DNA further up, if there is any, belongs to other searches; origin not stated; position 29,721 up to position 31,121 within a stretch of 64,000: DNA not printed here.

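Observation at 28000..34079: Tailoring/loading operon: HTH protein, BtrH_N protein, dedicated ACP, sulfotransferase, rSAM 4, orphan 124-aa protein, PaaK-type ligase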

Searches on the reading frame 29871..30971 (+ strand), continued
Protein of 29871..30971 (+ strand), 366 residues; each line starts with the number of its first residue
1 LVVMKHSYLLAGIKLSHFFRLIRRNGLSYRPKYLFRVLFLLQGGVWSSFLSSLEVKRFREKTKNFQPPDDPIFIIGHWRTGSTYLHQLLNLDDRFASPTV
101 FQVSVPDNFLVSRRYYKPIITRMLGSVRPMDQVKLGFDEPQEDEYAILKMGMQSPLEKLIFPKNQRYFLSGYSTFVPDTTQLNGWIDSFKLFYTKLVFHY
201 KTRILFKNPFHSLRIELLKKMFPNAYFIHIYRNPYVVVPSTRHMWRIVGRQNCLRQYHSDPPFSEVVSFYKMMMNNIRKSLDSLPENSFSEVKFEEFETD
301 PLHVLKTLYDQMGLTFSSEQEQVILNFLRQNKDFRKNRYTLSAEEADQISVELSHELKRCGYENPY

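Call 58: search_protein_families(library=ncbifam, proteins=[L022:2085-3101:-, L022:3098-3499:-, L022:3502-3972:-, L022:4090-4665:+, L022:4714-5316:+, L022:5364-5954:+, L022:6102-6872:+, L022:6865-8136:+, L022:8666-9682:+, L022:8160-8666:+], max_evalue=0.00001)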
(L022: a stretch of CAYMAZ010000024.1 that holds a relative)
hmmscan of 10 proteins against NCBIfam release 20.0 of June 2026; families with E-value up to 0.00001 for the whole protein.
L022:2085-3101:- (338 aa): 1 family
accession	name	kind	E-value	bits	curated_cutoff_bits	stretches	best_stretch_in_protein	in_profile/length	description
NF053550.1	DarH_acyl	equivalog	3e-135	450.5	300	1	4-331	1-324/325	BtrH-related acyltransferase DarH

L022:3098-3499:- (133 aa): 2 families
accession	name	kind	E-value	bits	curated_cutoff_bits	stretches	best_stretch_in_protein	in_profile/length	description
NF053545.1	flexirubin_DarG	equivalog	2.5e-50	169.9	170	1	1-128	1-129/129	flexirubin biosynthesis protein DarG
NF053536.1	DarG_fam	subfamily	2.6e-49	166.7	70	1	1-128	1-128/131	DarG family dialkylresorcinol biosynthesis protein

L022:3502-3972:- (156 aa): 0 families

L022:4090-4665:+ (191 aa): 0 families

L022:4714-5316:+ (200 aa): 0 families

L022:5364-5954:+ (196 aa): 0 families

L022:6102-6872:+ (256 aa): 186 families (the best 25 are shown)
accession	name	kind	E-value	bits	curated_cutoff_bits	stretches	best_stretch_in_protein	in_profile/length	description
TIGR01188.1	drrA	subfamily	1.3e-68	231.5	312.45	1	25-237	6-218/302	daunorubicin resistance ABC transporter, ATP-binding protein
NF033858.1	ABC2_perm_RbbA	equivalog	6.4e-50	169.9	1050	1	10-247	266-501/909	ribosome-associated ATPase/putative transporter RbbA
TIGR03864.1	PQQ_ABC_ATP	hypoth_equivalog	1.6e-47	162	302.25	1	15-247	6-236/236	ABC transporter, ATP-binding subunit, PQQ-dependent alcohol dehydrogenase system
TIGR03522.1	GldA_ABC_ATP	equivalog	4.7e-45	154.3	402.6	1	13-238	5-227/301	gliding motility-associated ABC transporter ATP-binding subunit GldA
NF040840.2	tungstate_WtpC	equivalog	1.1e-41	143.3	440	1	23-236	11-224/347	tungstate ABC transporter ATP-binding protein WtpC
NF010060.0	PRK13537.1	equivalog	1.9e-41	142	521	1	11-232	16-235/314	nodulation factor ABC transporter ATP-binding protein NodI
TIGR03740.1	galliderm_ABC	subfamily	2.8e-41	141.6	309.75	1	16-245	6-220/223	lantibiotic protection ABC transporter ATP-binding subunit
NF010059.0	PRK13536.1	equivalog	1e-39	136.3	549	1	11-233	42-264/342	nodulation factor ABC transporter ATP-binding protein NodI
TIGR01288.1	nodI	equivalog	1.2e-39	136.1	424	1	16-234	8-226/303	nodulation factor ABC transporter ATP-binding protein NodI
TIGR04521.1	ECF_ATPase_2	equivalog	4.6e-38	130.9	330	1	21-233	14-235/279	energy-coupling factor transporter ATPase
TIGR00968.1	3a0106s01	subfamily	7.3e-37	127.1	342.75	1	13-233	3-221/237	sulfate ABC transporter ATP-binding protein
NF040933.2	ABC_arch_GlcV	equivalog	6.7e-36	123.9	450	1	11-233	3-232/357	glucose ABC transporter ATP-binding protein GlcV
TIGR04406.1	LPS_export_lptB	equivalog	1.3e-35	122.9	240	1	14-236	5-228/239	LPS export ABC transporter ATP-binding protein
TIGR00955.1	3a01204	subfamily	1.5e-35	122.9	736.35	1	22-223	35-247/617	pigment precursor permease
TIGR03265.1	PhnT2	equivalog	5.8e-35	121.2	457.7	1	13-224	7-216/353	putative 2-aminoethylphosphonate ABC transporter ATP-binding protein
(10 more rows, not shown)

L022:6865-8136:+ (423 aa): 3 families
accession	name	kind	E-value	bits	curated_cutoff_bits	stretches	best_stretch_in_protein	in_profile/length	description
NF033858.1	ABC2_perm_RbbA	equivalog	8.1e-12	43.9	1050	1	6-419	544-906/909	ribosome-associated ATPase/putative transporter RbbA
NF038293.1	permease_SagH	equivalog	7.1e-10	38.2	450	1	224-388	178-340/370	SagH family ABC transporter permease subunit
TIGR00025.1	Mtu_efflux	paralog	4e-08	33.1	146.9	1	215-380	32-194/238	ABC transporter efflux protein, DrrB family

L022:8666-9682:+ (338 aa): 1 family
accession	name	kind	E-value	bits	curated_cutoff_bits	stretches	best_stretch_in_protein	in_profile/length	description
NF053550.1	DarH_acyl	equivalog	4.9e-95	318.4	300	1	6-329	2-324/325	BtrH-related acyltransferase DarH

L022:8160-8666:+ (168 aa): 2 families
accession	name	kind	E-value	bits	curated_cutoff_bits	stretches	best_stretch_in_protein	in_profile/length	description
NF053536.1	DarG_fam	subfamily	6.9e-19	68.3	70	1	5-123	9-128/131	DarG family dialkylresorcinol biosynthesis protein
NF053545.1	flexirubin_DarG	equivalog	2e-17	63.5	170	1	2-122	2-128/129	flexirubin biosynthesis protein DarG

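Call 67: search_solved_structures(query=A1, max_evalue=0.01, show_alignments=4)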
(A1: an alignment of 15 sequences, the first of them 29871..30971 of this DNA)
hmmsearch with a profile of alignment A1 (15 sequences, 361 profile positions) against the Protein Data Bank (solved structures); distinct sequences matched with E-value up to 0.01: 5.
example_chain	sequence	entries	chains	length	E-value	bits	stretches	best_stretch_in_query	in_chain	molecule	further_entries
2z6v_A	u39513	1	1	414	1.4e-13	53.9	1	189-340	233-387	Putative uncharacterized protein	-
2zq5_A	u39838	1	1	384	2e-13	53.4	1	196-329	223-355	Putative uncharacterized protein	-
4gox_A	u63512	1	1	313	1.6e-08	37.3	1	167-315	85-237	Polyketide synthase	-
4gbm_A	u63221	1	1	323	2.3e-08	36.8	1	187-317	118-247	CurM Sulfotransferase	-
7v1o_A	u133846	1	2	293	0.0087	18.4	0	51-88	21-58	Amine sulfotransferase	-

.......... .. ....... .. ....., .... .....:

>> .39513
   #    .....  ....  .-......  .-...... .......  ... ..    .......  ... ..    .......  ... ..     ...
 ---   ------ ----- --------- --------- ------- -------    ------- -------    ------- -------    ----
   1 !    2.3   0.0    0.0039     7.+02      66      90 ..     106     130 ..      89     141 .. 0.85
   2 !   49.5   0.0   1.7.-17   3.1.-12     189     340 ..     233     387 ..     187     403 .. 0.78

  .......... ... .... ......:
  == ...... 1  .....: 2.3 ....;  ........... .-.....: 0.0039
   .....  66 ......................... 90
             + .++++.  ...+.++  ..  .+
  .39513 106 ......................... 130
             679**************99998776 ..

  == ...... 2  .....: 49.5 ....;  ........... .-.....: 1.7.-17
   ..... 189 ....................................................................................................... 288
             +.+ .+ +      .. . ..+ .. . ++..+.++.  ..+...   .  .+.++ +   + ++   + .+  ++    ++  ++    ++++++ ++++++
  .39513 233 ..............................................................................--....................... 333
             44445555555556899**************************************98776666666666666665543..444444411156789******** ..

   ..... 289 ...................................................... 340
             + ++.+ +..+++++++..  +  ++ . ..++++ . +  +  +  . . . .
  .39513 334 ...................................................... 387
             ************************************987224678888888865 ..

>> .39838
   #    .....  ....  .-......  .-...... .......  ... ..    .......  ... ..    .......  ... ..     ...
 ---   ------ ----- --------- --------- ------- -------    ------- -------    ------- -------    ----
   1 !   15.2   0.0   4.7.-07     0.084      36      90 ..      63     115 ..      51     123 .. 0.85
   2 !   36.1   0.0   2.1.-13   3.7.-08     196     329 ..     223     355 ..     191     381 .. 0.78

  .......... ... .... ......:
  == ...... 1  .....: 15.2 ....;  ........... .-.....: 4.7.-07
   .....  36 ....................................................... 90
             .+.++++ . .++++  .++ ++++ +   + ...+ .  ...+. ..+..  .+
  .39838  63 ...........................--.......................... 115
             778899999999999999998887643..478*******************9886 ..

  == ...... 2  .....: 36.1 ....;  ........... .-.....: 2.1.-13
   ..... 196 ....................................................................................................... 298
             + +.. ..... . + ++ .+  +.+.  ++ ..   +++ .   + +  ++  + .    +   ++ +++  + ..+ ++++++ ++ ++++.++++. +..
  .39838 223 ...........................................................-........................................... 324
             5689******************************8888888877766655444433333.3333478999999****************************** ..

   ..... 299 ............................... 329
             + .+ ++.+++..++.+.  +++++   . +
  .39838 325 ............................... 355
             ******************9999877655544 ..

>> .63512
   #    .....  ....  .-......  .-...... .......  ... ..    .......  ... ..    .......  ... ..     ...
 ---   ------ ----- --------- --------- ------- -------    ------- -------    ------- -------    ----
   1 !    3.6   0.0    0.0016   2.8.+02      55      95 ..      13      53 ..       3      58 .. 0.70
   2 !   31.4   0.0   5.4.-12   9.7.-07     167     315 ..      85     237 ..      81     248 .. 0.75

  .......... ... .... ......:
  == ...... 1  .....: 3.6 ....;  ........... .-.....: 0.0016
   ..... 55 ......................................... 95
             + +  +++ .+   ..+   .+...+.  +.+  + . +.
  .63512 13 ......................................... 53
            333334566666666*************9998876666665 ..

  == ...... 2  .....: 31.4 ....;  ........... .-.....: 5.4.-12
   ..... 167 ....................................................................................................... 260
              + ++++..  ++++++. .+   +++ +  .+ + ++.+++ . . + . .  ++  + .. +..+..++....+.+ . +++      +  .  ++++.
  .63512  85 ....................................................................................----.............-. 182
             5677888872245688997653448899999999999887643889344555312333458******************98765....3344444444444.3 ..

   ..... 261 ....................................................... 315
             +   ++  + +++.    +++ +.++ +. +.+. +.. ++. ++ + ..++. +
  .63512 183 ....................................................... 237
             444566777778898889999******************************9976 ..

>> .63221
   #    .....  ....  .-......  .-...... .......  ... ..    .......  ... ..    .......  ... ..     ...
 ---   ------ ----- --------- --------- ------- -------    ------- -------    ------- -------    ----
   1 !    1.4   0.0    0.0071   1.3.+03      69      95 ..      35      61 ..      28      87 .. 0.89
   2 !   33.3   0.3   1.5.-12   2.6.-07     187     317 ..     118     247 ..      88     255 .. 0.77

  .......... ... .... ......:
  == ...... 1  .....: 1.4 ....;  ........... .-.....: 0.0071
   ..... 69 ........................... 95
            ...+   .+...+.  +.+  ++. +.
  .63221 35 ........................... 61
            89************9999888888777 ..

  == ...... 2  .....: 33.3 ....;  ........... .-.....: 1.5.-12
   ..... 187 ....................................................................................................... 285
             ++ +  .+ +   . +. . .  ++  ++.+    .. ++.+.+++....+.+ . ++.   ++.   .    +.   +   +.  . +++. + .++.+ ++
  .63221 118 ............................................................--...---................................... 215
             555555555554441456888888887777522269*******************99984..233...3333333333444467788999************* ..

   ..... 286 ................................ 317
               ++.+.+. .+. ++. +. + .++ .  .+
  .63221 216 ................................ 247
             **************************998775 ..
